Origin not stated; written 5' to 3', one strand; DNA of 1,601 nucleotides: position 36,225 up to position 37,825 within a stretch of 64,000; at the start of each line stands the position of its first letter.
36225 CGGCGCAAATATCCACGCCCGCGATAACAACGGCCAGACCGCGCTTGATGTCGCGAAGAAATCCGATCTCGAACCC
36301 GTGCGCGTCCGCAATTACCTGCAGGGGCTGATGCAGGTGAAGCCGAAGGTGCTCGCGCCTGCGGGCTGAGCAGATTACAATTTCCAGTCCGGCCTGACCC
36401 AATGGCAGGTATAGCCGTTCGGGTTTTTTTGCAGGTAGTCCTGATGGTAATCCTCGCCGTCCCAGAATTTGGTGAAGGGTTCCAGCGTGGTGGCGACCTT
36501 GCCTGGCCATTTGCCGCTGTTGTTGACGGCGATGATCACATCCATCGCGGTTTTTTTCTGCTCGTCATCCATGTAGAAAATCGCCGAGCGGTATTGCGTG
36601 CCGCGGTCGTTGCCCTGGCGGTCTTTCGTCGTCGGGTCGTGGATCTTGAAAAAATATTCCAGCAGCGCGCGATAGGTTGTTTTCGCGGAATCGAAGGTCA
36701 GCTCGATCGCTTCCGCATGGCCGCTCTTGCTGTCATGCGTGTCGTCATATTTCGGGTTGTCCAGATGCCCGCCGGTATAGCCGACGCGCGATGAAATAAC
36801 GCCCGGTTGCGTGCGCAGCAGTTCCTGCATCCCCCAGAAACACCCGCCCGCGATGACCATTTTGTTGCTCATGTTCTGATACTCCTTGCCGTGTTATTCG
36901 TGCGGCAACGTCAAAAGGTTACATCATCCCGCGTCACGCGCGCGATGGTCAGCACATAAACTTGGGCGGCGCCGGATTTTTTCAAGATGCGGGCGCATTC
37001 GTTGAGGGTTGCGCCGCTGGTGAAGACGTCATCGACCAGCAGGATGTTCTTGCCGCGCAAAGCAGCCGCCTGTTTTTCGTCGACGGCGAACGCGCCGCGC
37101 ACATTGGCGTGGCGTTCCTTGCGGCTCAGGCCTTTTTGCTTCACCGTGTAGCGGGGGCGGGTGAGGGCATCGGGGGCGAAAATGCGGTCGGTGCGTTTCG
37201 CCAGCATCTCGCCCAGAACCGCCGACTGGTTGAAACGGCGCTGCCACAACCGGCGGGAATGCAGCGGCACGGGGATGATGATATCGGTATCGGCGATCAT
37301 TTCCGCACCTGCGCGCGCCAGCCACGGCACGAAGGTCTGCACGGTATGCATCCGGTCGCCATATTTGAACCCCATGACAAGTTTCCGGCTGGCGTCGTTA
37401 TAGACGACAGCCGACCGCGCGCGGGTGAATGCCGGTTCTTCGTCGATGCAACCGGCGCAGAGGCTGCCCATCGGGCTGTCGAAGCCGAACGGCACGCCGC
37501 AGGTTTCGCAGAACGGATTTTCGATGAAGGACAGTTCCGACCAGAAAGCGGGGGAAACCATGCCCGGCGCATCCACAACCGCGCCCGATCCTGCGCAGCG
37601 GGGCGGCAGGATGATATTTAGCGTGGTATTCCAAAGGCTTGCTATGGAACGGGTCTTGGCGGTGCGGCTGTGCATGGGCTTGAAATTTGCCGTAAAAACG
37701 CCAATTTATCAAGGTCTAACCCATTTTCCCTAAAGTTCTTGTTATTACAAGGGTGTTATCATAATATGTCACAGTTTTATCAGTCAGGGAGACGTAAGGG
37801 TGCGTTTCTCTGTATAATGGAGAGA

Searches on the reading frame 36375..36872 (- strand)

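Call 15: search_protein_families(library=pfam, proteins=[window:36375-36872:-], max_evalue=0.001)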
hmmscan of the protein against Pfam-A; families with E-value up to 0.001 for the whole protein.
window:36375-36872:- (165 aa): 1 family
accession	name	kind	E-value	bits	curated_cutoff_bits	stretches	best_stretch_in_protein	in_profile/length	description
PF01625.27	PMSR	-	4.3e-61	206.1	23.7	1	5-156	2-153/153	Peptide methionine sulfoxide reductase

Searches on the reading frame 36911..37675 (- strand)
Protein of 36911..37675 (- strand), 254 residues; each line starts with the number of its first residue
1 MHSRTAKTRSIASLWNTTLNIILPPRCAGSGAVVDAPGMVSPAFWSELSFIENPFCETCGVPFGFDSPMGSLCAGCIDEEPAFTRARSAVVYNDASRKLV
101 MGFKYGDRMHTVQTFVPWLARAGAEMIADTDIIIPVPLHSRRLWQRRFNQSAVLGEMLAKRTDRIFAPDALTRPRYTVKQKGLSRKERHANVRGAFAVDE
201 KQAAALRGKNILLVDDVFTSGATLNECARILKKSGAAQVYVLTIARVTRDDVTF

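Call 15: search_protein_families(library=pfam, proteins=[window:36911-37675:-], max_evalue=0.001)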
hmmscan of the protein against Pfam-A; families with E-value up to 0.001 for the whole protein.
window:36911-37675:- (254 aa): 3 families
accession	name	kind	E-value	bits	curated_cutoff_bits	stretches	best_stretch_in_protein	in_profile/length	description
PF18912.6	DZR_2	-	2.5e-09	37.2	27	1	19-76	2-55/56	Double zinc ribbon domain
PF00156.33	Pribosyltran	-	2.6e-08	33.8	26.3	1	190-245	65-124/158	Phosphoribosyl transferase domain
PF15609.12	PRTase_2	-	0.0004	20.4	28.8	1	171-247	81-159/188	Phosphoribosyl transferase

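Call 39: search_protein_families(library=ncbifam, proteins=[window:36911-37675:-], max_evalue=0.00001)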
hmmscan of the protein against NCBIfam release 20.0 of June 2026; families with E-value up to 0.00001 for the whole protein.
window:36911-37675:- (254 aa): 8 families
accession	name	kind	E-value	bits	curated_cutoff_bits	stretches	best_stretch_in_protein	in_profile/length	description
NF008616.0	PRK11595.1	equivalog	2.7e-32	112.1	304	1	53-246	34-225/227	DNA utilization protein GntX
TIGR00201.1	comF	subfamily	4e-29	101.9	233.55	1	53-246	12-190/190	ComF family protein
TIGR01251.1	ribP_PPkin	subfamily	1.4e-07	30.8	113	1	200-244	202-246/309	ribose-phosphate diphosphokinase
NF002095.0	PRK00934.1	equivalog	1.7e-07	30.7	296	1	205-247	202-244/287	ribose-phosphate diphosphokinase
NF005537.0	PRK07199.1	subfamily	4.1e-07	29.4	322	1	184-245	189-248/301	ribose-phosphate diphosphokinase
NF005592.0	PRK07322.1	subfamily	4.4e-07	29.5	143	1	196-245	108-157/180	adenine phosphoribosyltransferase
NF002620.0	PRK02277.1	subfamily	5.3e-07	29.5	115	1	186-244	122-177/201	orotate phosphoribosyltransferase-like protein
NF005299.0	PRK06827.1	subfamily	9.9e-06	24.5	327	0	206-243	263-300/383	phosphoribosylpyrophosphate synthetase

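Call 70: search_protein_families(library=padloc, proteins=[window:36911-37675:-], max_evalue=0.01)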
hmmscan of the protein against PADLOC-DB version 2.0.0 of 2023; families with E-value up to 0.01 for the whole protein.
window:36911-37675:- (254 aa): 6 families
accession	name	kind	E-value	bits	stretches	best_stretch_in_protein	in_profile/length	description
PDLC03928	PsyrT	-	2.7e-15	53.7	1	167-250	606-687/689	-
PDLC03962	ShosT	-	3.3e-12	44.8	1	115-250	90-214/237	-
PDLC02866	DpdF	-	3.1e-05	21.7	1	188-245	193-252/255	DpdF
PDLC02869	DpdF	-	0.00034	18.9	1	189-246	16-69/74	DpdF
PDLC03012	ShosT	-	0.0021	15.1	1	204-250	323-369/427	-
PDLC02931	PRTase_III-A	-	0.0049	14.6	1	201-245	129-175/267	-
